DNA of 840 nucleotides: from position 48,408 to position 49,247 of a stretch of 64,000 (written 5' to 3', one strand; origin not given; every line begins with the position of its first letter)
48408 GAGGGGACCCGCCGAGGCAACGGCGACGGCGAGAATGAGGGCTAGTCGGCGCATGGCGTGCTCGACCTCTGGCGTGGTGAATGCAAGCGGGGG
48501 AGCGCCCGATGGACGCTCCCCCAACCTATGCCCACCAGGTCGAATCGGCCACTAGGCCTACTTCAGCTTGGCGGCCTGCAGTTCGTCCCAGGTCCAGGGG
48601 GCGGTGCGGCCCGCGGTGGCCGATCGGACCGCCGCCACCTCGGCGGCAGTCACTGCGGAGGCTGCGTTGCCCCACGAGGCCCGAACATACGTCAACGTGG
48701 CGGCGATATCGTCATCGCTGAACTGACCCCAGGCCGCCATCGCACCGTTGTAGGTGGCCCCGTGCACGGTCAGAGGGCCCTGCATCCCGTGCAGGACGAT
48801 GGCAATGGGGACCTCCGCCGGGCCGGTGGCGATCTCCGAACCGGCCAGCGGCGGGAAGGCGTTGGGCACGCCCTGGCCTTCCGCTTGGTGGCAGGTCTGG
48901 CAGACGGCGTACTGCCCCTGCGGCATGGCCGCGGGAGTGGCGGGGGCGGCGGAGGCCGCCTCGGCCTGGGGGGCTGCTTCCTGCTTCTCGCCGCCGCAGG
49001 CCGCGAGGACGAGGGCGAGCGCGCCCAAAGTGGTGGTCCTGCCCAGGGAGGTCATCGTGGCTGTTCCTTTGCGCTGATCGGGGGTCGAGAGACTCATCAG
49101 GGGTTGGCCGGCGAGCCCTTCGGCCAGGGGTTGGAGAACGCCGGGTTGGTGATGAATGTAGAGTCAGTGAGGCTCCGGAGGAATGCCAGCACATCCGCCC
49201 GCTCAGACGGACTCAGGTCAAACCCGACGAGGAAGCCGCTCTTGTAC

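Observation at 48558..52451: Stand-alone MbnP/MbnH-type 'metallo-mystery pair' extended by a cytochrome c lipoprotein, a Cys/His/Met-rich peptide and a small OMP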

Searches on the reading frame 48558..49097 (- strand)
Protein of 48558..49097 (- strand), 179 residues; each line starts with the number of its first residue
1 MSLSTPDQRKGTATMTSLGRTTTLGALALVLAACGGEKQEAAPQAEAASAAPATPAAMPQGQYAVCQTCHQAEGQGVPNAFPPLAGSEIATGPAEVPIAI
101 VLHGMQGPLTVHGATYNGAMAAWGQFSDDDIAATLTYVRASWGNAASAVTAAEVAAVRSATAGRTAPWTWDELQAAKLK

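Call 3: search_protein_families(library=pfam, proteins=[window:48558-49097:-], max_evalue=0.01)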
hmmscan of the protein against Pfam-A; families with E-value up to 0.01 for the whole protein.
window:48558-49097:- (179 aa): 2 families
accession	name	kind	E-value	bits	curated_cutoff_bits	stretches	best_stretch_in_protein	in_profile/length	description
PF00034.26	Cytochrom_C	-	1.2e-08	36.6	21.3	1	64-141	9-89/90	Cytochrome c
PF13442.11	Cytochrome_CBB3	-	7.2e-07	29.9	27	1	64-138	12-68/68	Cytochrome C oxidase, cbb3-type, subunit III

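Call 4: search_protein_families(library=ncbifam, proteins=[window:48558-49097:-], max_evalue=0.01)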
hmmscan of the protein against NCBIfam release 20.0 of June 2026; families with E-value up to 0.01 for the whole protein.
window:48558-49097:- (179 aa): 3 families
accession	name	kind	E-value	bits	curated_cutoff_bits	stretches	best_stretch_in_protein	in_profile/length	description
NF045774.1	cytochro_C551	exception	3.7e-05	23.6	118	1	23-80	8-62/110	cytochrome c551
TIGR00782.1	ccoP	equivalog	0.0002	20.8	179.95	1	64-144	116-195/285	cytochrome-c oxidase, cbb3-type subunit III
NF050122.1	bc1_QcrC_actin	exception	0.0002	20.8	200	1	22-153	6-128/253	cytochrome bc1 complex diheme cytochrome c subunit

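Call 79: find_homologous_proteins(query=window:48558-49055:-, max_evalue=1e-10)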
Query window:48558-49055:- (165 aa): 1020 proteins with E <= 1e-10 among 2307 candidates; the best 120 are listed.
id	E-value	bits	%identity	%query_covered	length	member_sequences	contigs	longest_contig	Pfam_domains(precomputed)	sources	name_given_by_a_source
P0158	1.3e-95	336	98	100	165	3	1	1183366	PF13442.12,PF00034.27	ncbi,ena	-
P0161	2.2e-84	299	85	100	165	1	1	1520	PF13442.12,PF00034.27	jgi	jgi:mono/diheme cytochrome c family protein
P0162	3.1e-82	292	81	100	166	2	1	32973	PF13442.12,PF00034.27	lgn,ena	-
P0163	6.9e-81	288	82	100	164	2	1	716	PF13442.12,PF00034.27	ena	-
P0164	1.1e-80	287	82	100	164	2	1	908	PF13442.12,PF00034.27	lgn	-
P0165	1.5e-80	287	81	100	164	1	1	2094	PF13442.12,PF00034.27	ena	-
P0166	2.2e-80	286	81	100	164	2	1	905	PF13442.12,PF00034.27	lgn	-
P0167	2.4e-80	286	81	100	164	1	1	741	PF13442.12,PF00034.27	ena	-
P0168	3.1e-80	286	82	100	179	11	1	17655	PF13442.12,PF00034.27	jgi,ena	jgi:mono/diheme cytochrome c family protein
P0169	3.1e-80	286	81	100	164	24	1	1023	PF13442.12,PF00034.27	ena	-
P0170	1.8e-79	283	82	100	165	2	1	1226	PF13442.12,PF00034.27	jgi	-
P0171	1.5e-78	280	81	100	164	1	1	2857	PF13442.12,PF00034.27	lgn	-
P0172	1.7e-78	280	79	100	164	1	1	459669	PF13442.12,PF00034.27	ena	-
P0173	2.8e-78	280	81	100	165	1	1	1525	PF13442.12,PF00034.27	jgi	-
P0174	1.5e-77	277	80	100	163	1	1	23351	PF13442.12,PF00034.27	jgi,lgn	-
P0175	4.5e-77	276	80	88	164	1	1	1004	PF13442.12,PF00034.27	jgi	jgi:mono/diheme cytochrome c family protein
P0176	5.5e-77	275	81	100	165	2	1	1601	PF13442.12,PF00034.27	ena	-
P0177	5.2e-76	272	79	100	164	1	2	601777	PF13442.12,PF00034.27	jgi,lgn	jgi:mono/diheme cytochrome c family protein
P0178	1.8e-75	270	77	100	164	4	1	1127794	PF13442.12,PF00034.27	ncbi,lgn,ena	-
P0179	1.2e-74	268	76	100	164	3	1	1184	PF13442.12,PF00034.27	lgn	-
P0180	3.2e-65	237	81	84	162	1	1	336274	PF13442.12,PF00034.27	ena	-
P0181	1.1e-60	222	78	73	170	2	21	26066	PF13442.12,PF00034.27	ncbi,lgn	-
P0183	2.2e-59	218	64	100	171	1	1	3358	PF13442.12,PF00034.27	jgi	jgi:mono/diheme cytochrome c family protein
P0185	6.0e-58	213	62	99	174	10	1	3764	PF00034.27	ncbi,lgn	-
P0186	8.5e-56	206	65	88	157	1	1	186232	PF13442.12,PF00034.27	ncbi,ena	-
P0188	9.1e-53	197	63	93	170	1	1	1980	PF00034.27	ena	-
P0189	6.4e-51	191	61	89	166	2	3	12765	PF13442.12,PF00034.27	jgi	-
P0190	9.1e-51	190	57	95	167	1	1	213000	PF13442.12,PF00034.27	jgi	-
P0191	1.6e-50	189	62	93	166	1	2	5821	PF13442.12,PF00034.27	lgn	-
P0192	4.0e-49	185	58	88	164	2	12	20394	PF00034.27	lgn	-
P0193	8.2e-49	184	57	93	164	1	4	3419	PF00034.27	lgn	-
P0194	8.6e-49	184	57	93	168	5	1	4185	PF00034.27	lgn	-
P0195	1.9e-48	183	69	76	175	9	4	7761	PF13442.12,PF00034.27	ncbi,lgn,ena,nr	ncbi:MAG: cytochrome c [Gemmatimonadales bacterium]|nr:cytochrome c [Gemmatimonadales bacterium]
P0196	7.2e-48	181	63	73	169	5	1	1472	PF13442.12,PF00034.27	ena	-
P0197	6.6e-47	178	66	73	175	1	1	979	PF13442.12,PF00034.27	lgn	-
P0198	6.6e-47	178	62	70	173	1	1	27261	PF13442.12,PF00034.27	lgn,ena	-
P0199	1.2e-46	177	58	93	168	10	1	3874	PF13442.12,PF00034.27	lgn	-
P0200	1.2e-46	177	64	73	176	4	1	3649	PF13442.12,PF00034.27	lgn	-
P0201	1.3e-46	177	64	73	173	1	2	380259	PF13442.12,PF00034.27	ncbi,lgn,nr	ncbi:MAG: cytochrome c [Gemmatimonadaceae bacterium]|nr:cytochrome c [Gemmatimonadaceae bacterium]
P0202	2.0e-46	176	66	70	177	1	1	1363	PF13442.12,PF00034.27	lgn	-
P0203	2.4e-46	176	64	73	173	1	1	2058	PF13442.12,PF00034.27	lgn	-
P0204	4.6e-46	175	65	78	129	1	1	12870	PF13442.12,PF00034.27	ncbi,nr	ncbi:MAG TPA: cytochrome c, partial [Gemmatimonadaceae bacterium]|nr:cytochrome c [Gemmatimonadaceae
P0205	5.7e-46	175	55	93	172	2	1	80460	PF13442.12,PF00034.27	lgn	-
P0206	5.8e-46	175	66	73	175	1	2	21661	PF13442.12,PF00034.27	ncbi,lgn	-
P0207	8.3e-46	174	65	70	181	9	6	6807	PF13442.12,PF00034.27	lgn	-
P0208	1.1e-45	174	63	73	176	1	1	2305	PF13442.12,PF00034.27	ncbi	-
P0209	1.2e-45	174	59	93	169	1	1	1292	PF13442.12,PF00034.27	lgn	-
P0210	1.5e-45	173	62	73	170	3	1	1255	PF00034.27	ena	-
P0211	2.2e-45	173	55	95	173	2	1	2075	PF13442.12,PF00034.27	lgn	-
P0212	3.0e-45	172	64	73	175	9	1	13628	PF13442.12,PF00034.27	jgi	jgi:mono/diheme cytochrome c family protein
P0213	3.0e-45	172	64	73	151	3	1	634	PF13442.12,PF00034.27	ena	-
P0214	3.3e-45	172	64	72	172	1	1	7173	PF13442.12,PF00034.27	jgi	jgi:mono/diheme cytochrome c family protein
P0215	3.3e-45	172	62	70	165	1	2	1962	PF13442.12,PF00034.27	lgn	-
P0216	3.5e-45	172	55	99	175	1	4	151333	PF13442.12,PF00034.27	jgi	jgi:mono/diheme cytochrome c family protein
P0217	5.0e-45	172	63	73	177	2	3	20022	PF13442.12,PF00034.27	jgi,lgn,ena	-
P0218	5.3e-45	171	63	73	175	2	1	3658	PF13442.12,PF00034.27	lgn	-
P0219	5.4e-45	171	69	70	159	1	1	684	PF13442.12,PF00034.27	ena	-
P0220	5.7e-45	171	64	73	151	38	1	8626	PF13442.12,PF00034.27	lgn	-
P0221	6.5e-45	171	55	88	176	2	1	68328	PF00034.27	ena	-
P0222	6.5e-45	171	65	73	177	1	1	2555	PF13442.12,PF00034.27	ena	-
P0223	8.1e-45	171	64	73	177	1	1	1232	PF13442.12,PF00034.27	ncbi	-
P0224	8.2e-45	171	63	73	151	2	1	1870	PF13442.12,PF00034.27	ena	-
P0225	8.7e-45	171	56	95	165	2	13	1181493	PF13442.12,PF00034.27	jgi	jgi:mono/diheme cytochrome c family protein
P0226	9.4e-45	171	65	76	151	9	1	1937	PF13442.12,PF00034.27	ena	-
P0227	1.0e-44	170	65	70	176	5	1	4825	PF00034.27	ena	-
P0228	1.3e-44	170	66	73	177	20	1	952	PF13442.12,PF00034.27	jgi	jgi:mono/diheme cytochrome c family protein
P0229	1.6e-44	170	56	95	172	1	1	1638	PF00034.27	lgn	-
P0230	2.2e-44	169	66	75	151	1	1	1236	PF13442.12,PF00034.27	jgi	jgi:mono/diheme cytochrome c family protein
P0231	2.2e-44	169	63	70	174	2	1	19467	PF13442.12,PF00034.27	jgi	jgi:mono/diheme cytochrome c family protein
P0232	4.5e-44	168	65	73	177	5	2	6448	PF13442.12,PF00034.27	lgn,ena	-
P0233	4.6e-44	168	62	72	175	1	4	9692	PF13442.12,PF00034.27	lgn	-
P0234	4.6e-44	168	67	72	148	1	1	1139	PF13442.12,PF00034.27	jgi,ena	-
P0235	4.7e-44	168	63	73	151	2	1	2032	PF13442.12,PF00034.27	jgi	jgi:mono/diheme cytochrome c family protein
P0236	5.8e-44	168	52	98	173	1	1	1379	PF13442.12,PF00034.27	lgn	-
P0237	6.1e-44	168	62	79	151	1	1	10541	PF13442.12,PF00034.27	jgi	jgi:mono/diheme cytochrome c family protein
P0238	7.0e-44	168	63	72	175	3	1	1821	PF13442.12,PF00034.27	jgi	-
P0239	8.8e-44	167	55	96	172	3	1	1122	PF13442.12,PF00034.27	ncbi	-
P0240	1.1e-43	167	55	94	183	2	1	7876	PF13442.12,PF00034.27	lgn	-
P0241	1.6e-43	167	51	96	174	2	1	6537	PF00034.27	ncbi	-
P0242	2.2e-43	166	67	73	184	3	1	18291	PF13442.12,PF00034.27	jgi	jgi:mono/diheme cytochrome c family protein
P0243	2.5e-43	166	52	99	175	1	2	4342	PF00034.27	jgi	jgi:mono/diheme cytochrome c family protein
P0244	2.7e-43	166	53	88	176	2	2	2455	PF13442.12,PF00034.27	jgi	jgi:mono/diheme cytochrome c family protein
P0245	2.8e-43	166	57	95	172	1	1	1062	PF13442.12,PF00034.27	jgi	-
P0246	4.9e-43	165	54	92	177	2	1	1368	PF13442.12,PF00034.27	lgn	-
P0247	6.4e-43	165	64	76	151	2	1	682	PF13442.12,PF00034.27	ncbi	-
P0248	8.5e-43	164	58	78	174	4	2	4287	PF13442.12,PF00034.27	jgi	jgi:mono/diheme cytochrome c family protein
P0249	1.8e-42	163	64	75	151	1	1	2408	PF13442.12,PF00034.27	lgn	-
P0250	1.8e-42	163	63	73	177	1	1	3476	PF13442.12,PF00034.27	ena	-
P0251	1.9e-42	163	63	73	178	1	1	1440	PF13442.12,PF00034.27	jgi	jgi:mono/diheme cytochrome c family protein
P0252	2.2e-42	163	50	99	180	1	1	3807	PF13442.12,PF00034.27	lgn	-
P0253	3.5e-42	162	55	95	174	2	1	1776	PF13442.12,PF00034.27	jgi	-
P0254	4.1e-42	162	66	76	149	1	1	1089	PF13442.12,PF00034.27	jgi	jgi:mono/diheme cytochrome c family protein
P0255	5.3e-42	162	54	89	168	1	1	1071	PF13442.12,PF00034.27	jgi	jgi:mono/diheme cytochrome c family protein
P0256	6.5e-42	161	61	73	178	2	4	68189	PF00034.27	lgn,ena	-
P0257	7.4e-42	161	51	92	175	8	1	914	PF13442.12,PF00034.27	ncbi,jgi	jgi:mono/diheme cytochrome c family protein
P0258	8.0e-42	161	56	93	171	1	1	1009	PF13442.12,PF00034.27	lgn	-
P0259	1.1e-41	161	65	73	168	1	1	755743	PF13442.12,PF00034.27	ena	-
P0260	1.2e-41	161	49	100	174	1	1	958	PF00034.27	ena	-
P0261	1.2e-41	160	52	93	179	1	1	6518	PF00034.27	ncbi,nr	ncbi:MAG TPA: cytochrome c [Gemmatimonadales bacterium]|nr:cytochrome c [Gemmatimonadales bacterium]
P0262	1.3e-41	160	63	72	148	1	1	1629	PF13442.12,PF00034.27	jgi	jgi:mono/diheme cytochrome c family protein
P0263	1.4e-41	160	64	72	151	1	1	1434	PF13442.12,PF00034.27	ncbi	-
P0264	1.4e-41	160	63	73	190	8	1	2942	PF13442.12,PF00034.27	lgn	-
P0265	1.4e-41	160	54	88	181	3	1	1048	PF13442.12,PF00034.27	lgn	-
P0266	1.7e-41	160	63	78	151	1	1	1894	PF13442.12,PF00034.27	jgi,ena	-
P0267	1.7e-41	160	50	99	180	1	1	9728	PF13442.12,PF00034.27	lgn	-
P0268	1.9e-41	160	62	73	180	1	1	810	PF13442.12,PF00034.27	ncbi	-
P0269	2.7e-41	159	63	77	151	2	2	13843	PF13442.12,PF00034.27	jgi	-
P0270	3.2e-41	159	52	91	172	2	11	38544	PF00034.27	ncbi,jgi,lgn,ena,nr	ncbi:MAG TPA: cytochrome c [Gemmatimonadales bacterium]|jgi:mono/diheme cytochrome c family protein|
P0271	6.0e-41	158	64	72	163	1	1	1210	PF13442.12,PF00034.27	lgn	-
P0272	8.9e-41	158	64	72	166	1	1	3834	PF13442.12,PF00034.27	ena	-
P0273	1.0e-40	158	51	92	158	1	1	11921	PF00034.27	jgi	jgi:mono/diheme cytochrome c family protein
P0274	1.3e-40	157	54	81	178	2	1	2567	PF13442.12,PF00034.27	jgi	jgi:mono/diheme cytochrome c family protein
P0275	1.7e-40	157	56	90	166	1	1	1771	PF13442.12,PF00034.27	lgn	-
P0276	2.2e-40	156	58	90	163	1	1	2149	PF13442.12,PF00034.27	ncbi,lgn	-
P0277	2.3e-40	156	57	82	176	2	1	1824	PF13442.12,PF00034.27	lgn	-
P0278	2.6e-40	156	62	71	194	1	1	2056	PF00034.27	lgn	-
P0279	2.8e-40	156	47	100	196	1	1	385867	PF13442.12,PF00034.27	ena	-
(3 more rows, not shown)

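Call 80: find_encoding_contigs(protein=P0178, flank=5000, max_places=1)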
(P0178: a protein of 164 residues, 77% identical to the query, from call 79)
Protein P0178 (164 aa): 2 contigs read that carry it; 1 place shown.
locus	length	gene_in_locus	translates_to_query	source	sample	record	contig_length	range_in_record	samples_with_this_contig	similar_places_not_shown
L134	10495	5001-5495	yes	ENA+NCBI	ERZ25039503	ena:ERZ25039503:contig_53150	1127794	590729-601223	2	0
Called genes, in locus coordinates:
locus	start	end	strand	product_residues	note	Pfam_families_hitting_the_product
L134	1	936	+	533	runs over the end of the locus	PF05226:CHASE2 (weak), PF01582:TIR (weak), PF13676:TIR_2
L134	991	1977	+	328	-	PF00656:Peptidase_C14, PF12770:CHAT (faint)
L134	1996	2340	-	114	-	PF19493:Trypco1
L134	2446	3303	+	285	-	PF00005:ABC_tran, PF13304:AAA_21 (weak)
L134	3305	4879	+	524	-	-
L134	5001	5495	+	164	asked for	PF00034:Cytochrom_C (weak), PF13442:Cytochrome_CBB3 (weak)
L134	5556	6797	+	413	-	PF13620:CarboxypepD_reg, PF13715:CarbopepD_reg_2 (weak), PF07715:Plug (weak)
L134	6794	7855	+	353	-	-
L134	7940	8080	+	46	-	-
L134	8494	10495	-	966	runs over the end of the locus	PF03704:BTAD (weak)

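Call 81: find_encoding_contigs(protein=P0172, flank=5000, max_places=1)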
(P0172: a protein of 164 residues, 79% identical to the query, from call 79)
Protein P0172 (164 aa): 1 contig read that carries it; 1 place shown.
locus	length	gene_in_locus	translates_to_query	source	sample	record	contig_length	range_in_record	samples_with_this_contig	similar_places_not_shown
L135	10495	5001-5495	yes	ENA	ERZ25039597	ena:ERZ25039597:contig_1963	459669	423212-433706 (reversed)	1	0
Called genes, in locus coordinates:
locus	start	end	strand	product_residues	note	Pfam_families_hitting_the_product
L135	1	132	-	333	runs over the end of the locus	PF01979:Amidohydro_1, PF07969:Amidohydro_3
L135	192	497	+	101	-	-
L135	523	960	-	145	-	PF07681:DoxX, PF04173:DoxD (weak)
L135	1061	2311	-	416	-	PF02369:Big_1 (weak), PF18911:PKD_4 (weak)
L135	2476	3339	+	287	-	PF00005:ABC_tran, PF13476:AAA_23 (faint), PF13304:AAA_21 (weak)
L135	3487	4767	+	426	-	-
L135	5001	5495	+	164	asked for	PF00034:Cytochrom_C, PF13442:Cytochrome_CBB3 (weak)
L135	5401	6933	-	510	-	-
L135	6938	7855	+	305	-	-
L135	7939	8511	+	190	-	-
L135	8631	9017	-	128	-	-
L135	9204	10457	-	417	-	-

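Call 82: find_encoding_contigs(protein=P0201, flank=5000, max_places=1)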
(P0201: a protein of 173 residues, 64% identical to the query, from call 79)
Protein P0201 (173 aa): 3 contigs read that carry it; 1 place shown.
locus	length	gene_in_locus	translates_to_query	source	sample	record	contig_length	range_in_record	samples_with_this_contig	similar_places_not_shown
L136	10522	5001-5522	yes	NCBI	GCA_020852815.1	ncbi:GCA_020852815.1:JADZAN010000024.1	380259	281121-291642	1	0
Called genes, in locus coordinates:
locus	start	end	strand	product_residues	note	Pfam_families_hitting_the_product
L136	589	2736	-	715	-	PF00456:Transketolase_N, PF02779:Transket_pyr, PF02780:Transketolase_C, PF22613:Transketolase_C_1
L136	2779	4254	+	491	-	PF04389:Peptidase_M28, PF01546:Peptidase_M20, PF07687:M20_dimer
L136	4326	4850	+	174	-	-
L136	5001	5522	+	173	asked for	PF13442:Cytochrome_CBB3 (weak), PF00034:Cytochrom_C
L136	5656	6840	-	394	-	PF01734:Patatin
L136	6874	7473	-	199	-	-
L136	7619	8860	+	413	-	PF07075:NamZ_N, PF20732:NamZ_C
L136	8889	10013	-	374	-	PF00108:Thiolase_N, PF08545:ACP_syn_III, PF08541:ACP_syn_III_C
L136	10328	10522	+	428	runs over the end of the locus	PF00375:SDF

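Call 83: find_encoding_contigs(protein=P0225, flank=5000, max_places=1)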
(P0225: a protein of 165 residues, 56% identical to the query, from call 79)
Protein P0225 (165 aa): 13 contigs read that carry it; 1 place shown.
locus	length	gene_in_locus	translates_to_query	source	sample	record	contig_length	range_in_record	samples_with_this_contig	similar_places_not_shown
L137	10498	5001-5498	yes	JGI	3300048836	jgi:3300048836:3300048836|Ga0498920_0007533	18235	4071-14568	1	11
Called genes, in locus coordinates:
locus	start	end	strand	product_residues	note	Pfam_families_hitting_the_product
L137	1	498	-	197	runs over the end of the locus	PF04542:Sigma70_r2, PF22029:PhyR_sigma2 (faint), PF08281:Sigma70_r4_2, PF04545:Sigma70_r4 (weak)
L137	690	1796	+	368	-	-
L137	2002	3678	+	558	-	PF00005:ABC_tran, PF02463:SMC_N (faint), PF13401:AAA_22 (faint), PF13555:AAA_29 (faint), PF13304:AAA_21 (faint), PF12848:ABC_tran_Xtn, PF00005:ABC_tran, PF13476:AAA_23 (weak)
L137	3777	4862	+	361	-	PF17170:DUF5128 (faint)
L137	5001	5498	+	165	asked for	PF00034:Cytochrom_C, PF13442:Cytochrome_CBB3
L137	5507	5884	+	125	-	PF04234:CopC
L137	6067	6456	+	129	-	PF03551:PadR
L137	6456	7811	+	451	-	-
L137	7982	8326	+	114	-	-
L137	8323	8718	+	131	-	PF07681:DoxX (weak)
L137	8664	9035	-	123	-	PF04314:LpqE-like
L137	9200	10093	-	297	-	PF01497:Peripla_BP_2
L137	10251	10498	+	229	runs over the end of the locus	-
